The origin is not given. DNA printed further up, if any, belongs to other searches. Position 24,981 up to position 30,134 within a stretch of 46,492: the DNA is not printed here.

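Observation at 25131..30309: Giant sacsin-type GHKL ATPase fused to an Upf1-like SF1 helicase, with an overlapping HTH gene, on an AT-richer islet: candidate uncharacterised conflict or defence module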

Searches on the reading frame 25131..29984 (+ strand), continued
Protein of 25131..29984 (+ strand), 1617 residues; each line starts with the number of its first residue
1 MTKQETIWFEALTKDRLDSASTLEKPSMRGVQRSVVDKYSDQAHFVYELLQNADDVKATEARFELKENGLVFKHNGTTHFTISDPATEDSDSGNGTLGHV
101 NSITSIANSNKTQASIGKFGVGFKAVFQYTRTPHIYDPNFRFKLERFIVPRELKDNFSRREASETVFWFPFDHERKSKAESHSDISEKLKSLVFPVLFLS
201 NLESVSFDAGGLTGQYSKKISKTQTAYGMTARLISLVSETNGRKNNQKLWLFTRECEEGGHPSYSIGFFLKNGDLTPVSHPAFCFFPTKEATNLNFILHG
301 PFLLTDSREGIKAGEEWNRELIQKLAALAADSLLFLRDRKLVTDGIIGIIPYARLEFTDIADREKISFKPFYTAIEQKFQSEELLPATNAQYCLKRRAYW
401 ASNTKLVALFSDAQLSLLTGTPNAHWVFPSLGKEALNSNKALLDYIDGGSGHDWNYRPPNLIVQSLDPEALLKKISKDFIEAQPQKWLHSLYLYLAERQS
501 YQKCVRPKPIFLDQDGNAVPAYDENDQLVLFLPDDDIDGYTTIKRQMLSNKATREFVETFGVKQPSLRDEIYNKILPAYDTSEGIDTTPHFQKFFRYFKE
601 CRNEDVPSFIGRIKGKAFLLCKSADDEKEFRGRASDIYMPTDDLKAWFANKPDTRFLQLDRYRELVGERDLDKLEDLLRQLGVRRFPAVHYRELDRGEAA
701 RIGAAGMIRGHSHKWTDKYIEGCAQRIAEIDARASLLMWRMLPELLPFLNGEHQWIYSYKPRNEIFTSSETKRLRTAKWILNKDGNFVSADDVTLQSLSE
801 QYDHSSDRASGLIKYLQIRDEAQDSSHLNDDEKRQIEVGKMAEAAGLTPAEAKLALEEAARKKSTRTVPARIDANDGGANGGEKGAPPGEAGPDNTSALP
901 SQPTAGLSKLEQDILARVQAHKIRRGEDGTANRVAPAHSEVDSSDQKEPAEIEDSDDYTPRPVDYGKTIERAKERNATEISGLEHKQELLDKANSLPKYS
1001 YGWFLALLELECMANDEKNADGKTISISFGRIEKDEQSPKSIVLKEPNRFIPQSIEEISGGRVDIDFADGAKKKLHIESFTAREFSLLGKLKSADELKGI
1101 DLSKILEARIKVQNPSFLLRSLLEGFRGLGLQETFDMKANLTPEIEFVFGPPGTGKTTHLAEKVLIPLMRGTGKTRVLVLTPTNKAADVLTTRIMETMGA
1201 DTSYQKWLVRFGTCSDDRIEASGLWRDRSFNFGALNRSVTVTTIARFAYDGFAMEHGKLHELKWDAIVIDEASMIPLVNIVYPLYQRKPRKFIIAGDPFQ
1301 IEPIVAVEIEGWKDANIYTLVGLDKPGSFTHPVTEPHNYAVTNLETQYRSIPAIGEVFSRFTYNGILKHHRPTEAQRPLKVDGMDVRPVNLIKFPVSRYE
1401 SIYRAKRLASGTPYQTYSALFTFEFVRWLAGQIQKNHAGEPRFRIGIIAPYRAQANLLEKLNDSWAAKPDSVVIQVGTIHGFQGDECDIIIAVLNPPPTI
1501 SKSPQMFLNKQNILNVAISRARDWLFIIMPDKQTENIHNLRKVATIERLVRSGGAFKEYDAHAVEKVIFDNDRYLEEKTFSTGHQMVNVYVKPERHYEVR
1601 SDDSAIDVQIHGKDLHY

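Call 32: search_protein_families(library=padloc, proteins=[L010:6304-9969:+, L027:5903-9652:+], max_evalue=0.001)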
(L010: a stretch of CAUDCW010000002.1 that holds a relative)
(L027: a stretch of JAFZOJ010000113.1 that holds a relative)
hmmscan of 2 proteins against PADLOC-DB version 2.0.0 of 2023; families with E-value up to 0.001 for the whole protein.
L010:6304-9969:+ (1221 aa): 19 families
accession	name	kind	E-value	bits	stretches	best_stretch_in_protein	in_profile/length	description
PDLC05066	PDC-S68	-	0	1763.7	1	1-1219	1-1199/1202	-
PDLC05065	PDC-S68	-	1.9e-193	643.3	1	2-1195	5-1181/1221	-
PDLC05064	PDC-S68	-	2.1e-178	593.5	1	3-1205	71-1235/1273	-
PDLC01734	typeIV_RecD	-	1.3e-60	203.5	2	356-806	127-549/763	RecD_0_IVD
PDLC01148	RecD_like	-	1.7e-40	137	2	577-775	305-490/719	RecD/Tra ATPase fused to N-terminal HHH domain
PDLC05035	PDC-S53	-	6.9e-30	101.8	2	1015-1069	816-870/900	-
PDLC04475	PDC-M16A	-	1.5e-29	101.1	2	603-757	35-215/721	-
PDLC04476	PDC-M16A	-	1.8e-26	90.7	2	600-757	26-212/691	-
PDLC04472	PDC-M16A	-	2.1e-22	77.3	2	603-757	244-424/930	-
PDLC04474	PDC-M16A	-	3.4e-15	53.5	2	603-662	239-295/917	-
PDLC02350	AbiO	-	3.5e-09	34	1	587-724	181-297/468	AbiO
PDLC02372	Nhi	-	2.8e-06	24.3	1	587-724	185-300/470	-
PDLC03802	RTasHel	-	8.9e-06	22.8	1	968-1066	572-652/675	DRT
PDLC04140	mad8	-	1.2e-05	22.9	1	596-691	24-85/314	mads_8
PDLC03920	MkoA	-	4e-05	20.1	0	713-806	816-878/1112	-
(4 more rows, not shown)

L027:5903-9652:+ (1249 aa): 15 families
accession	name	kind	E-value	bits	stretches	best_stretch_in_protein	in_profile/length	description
PDLC05065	PDC-S68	-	0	1447.6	1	2-1247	5-1218/1221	-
PDLC05066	PDC-S68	-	1.6e-174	580.9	1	1-1242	1-1198/1202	-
PDLC05064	PDC-S68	-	3.8e-151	503.2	1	2-1245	70-1249/1273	-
PDLC01734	typeIV_RecD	-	5.1e-49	165.2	2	617-779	342-492/763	RecD_0_IVD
PDLC01148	RecD_like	-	3.3e-35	119.5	2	615-778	314-459/719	RecD/Tra ATPase fused to N-terminal HHH domain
PDLC04475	PDC-M16A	-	6.3e-21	72.6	2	630-766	32-185/721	-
PDLC04476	PDC-M16A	-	1.4e-20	71.3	2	630-766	26-182/691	-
PDLC05035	PDC-S53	-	2.2e-18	63.8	2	1037-1093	815-872/900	-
PDLC04472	PDC-M16A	-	5.4e-14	49.5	2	1040-1100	649-711/930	-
PDLC04474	PDC-M16A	-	4e-09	33.5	1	631-766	237-380/917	-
PDLC00122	GajB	-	8.6e-07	26.2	1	1038-1093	421-478/502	UrvD helicase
PDLC05067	PDC-S69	-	5.8e-06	24.2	1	1128-1218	177-261/289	-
PDLC02350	AbiO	-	2.2e-05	21.4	0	629-760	192-296/468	AbiO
PDLC04140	mad8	-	0.00033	18.3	1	625-677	23-76/314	mads_8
PDLC01087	C3a187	-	0.00042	17.2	0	1042-1091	500-547/559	NERD+UvrD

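Call 53: search_dna_similar(query=window:25131-29981:+, collection=plasmids, mode=protein, max_rows=25, max_evalue=1e-10)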
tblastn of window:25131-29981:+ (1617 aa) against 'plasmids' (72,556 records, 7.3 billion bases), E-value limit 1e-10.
Records with a match: 9; places in all: 9; records where one place covers at least 80% of the query: 2.
Best place of each record, by identity: <60% 9.
By first word of the organism name: Rhizobium 2; Chryseobacterium 1; Hymenobacter 1; Sulfuricurvum 1; Methanomethylovorans 1; Ensifer 1; Streptococcus 1; Aulosira 1.
By predicted mobility (MOB-suite, as given by PLSDB): non-mobilizable 6; conjugative 2; mobilizable 1.
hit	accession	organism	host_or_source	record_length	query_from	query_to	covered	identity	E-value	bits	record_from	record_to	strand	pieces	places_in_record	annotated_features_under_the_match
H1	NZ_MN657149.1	Chryseobacterium sp.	-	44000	7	1610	93%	37.2%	3e-161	1005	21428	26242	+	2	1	AAA domain-containing protein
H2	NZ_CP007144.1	Hymenobacter swuensis DY53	-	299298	6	1613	83%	34.3%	5e-119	697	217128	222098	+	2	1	AAA domain-containing protein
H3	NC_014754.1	Sulfuricurvum kujiense DSM 16994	drain water from underground crude oil ...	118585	12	806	49%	25.5%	1e-45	189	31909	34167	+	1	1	DUF3883 domain-containing protein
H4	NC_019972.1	Methanomethylovorans hollandica DSM 15978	-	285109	35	592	35%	28.2%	9e-43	180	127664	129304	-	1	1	molecular chaperone of HSP90 family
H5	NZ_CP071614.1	Rhizobium bangladeshense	lentil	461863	29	507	30%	28.8%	9e-34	150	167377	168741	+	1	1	hypothetical protein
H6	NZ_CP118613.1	Ensifer adhaerens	Pure isolate,Rhizosphere of Cyperus ...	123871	1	426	26%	28.0%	4e-24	119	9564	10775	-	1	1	hypothetical protein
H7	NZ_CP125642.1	Rhizobium sp. BT03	Phaseolus vulgaris,Pure culture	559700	29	430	25%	29.6%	8e-32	144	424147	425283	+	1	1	hypothetical protein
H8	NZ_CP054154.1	Streptococcus salivarius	Homo sapiens,single culture,oral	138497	1145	1528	24%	25.9%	5e-15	89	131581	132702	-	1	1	AAA domain-containing protein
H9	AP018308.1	Aulosira laxa NIES-50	-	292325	1258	1522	16%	31.3%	4e-12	79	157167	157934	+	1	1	superfamily I DNA/RNA helicase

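Call 54: get_annotated_region(hit=H1, flank=9000)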
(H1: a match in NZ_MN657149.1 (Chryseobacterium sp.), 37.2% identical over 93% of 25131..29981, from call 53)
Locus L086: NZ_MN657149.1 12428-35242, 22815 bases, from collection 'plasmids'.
description: Chryseobacterium sp. strain ANT_H2B plasmid pA2BH1, complete sequence
organism: Chryseobacterium sp. (NCBI taxid 1871047)
taxonomy: Bacteria; Bacteroidota; Flavobacteriia; Flavobacteriales; Weeksellaceae; Chryseobacterium; Chryseobacterium sp.
host: -; source: -; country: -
typing (MOB-suite, as given by PLSDB): non-mobilizable
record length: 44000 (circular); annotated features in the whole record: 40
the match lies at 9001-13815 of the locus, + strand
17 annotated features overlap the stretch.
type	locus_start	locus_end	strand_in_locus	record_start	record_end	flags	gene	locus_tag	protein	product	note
CDS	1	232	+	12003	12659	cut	-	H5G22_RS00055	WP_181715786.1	DUF4138 domain-containing protein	-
CDS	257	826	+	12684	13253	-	-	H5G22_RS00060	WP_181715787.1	hypothetical protein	-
CDS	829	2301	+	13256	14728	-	-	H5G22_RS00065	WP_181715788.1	hypothetical protein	-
CDS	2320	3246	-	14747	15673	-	-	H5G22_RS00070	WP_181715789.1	lytic transglycosylase domain-containing protein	-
CDS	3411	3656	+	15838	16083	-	-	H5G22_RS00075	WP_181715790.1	hypothetical protein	-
CDS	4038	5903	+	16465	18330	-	-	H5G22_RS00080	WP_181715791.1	site-specific DNA-methyltransferase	GO:0006306 - DNA methylation [Evidence IEA]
CDS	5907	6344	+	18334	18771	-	-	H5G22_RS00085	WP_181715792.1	hypothetical protein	-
CDS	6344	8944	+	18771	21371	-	-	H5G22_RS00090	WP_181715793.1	DEAD/DEAH box helicase family protein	-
CDS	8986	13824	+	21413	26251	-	-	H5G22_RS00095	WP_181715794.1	AAA domain-containing protein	-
CDS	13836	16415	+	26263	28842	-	-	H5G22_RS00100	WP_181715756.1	ATP-dependent helicase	-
CDS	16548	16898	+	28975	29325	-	-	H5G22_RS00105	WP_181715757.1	hypothetical protein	-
CDS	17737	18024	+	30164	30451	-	-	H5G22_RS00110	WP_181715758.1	DUF6876 family protein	-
CDS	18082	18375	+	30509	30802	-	-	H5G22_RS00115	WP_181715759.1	hypothetical protein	-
CDS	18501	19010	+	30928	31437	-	-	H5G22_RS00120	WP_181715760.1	hypothetical protein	-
CDS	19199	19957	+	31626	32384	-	-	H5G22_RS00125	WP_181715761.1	ParA family protein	-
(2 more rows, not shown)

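Call 55: get_annotated_region(hit=H3, flank=6000)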
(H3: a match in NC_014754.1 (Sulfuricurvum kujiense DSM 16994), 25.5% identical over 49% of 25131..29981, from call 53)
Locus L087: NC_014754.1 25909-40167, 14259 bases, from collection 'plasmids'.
description: Sulfuricurvum kujiense DSM 16994 plasmid pSULKU01, complete sequence
organism: Sulfuricurvum kujiense DSM 16994 (NCBI taxid 709032)
taxonomy: Bacteria; Campylobacterota; Epsilonproteobacteria; Campylobacterales; Sulfurimonadaceae; Sulfuricurvum; Sulfuricurvum kujiense; Sulfuricurvum kujiense DSM 16994
host: -; source: drain water from underground crude oil storage cavity; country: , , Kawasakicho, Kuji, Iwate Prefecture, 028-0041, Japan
typing (MOB-suite, as given by PLSDB): non-mobilizable; replicon rep_cluster_36
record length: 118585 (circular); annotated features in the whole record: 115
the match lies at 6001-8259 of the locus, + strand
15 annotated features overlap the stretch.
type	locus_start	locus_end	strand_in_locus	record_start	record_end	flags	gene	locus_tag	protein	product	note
CDS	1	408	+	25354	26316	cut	-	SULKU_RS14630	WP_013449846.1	ParB/RepB/Spo0J family partition protein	GO:0007059 - chromosome segregation [Evidence IEA]; GO:0000910 - cytokinesis [Evidence IEA]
CDS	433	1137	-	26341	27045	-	-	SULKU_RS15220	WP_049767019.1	hypothetical protein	-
CDS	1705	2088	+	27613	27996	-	-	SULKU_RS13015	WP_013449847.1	hypothetical protein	-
CDS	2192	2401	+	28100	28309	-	-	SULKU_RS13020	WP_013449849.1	hypothetical protein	-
CDS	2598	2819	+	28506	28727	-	-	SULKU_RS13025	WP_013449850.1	hypothetical protein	-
CDS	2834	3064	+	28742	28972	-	-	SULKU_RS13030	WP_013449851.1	hypothetical protein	-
CDS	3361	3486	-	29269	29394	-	-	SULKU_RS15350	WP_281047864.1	hypothetical protein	-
CDS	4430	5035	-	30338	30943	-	-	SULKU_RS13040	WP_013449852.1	hypothetical protein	-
CDS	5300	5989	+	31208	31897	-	-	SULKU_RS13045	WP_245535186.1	NERD domain-containing protein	-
CDS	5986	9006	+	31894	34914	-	-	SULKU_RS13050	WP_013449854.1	DUF3883 domain-containing protein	-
CDS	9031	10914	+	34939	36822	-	qatA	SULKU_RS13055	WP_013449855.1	Qat anti-phage system ATPase QatA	GO:0051607 - defense response to virus [Evidence IEA]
CDS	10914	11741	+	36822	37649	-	qatB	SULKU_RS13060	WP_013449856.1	Qat anti-phage system associated protein QatB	GO:0051607 - defense response to virus [Evidence IEA]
CDS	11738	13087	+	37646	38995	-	qatC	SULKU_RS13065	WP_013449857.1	Qat anti-phage system QueC-like protein QatC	GO:0051607 - defense response to virus [Evidence IEA]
CDS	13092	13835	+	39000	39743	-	qatD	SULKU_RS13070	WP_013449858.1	Qat anti-phage system TatD family nuclease QatD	GO:0051607 - defense response to virus [Evidence IEA]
CDS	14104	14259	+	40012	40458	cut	-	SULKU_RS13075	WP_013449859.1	cytochrome c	-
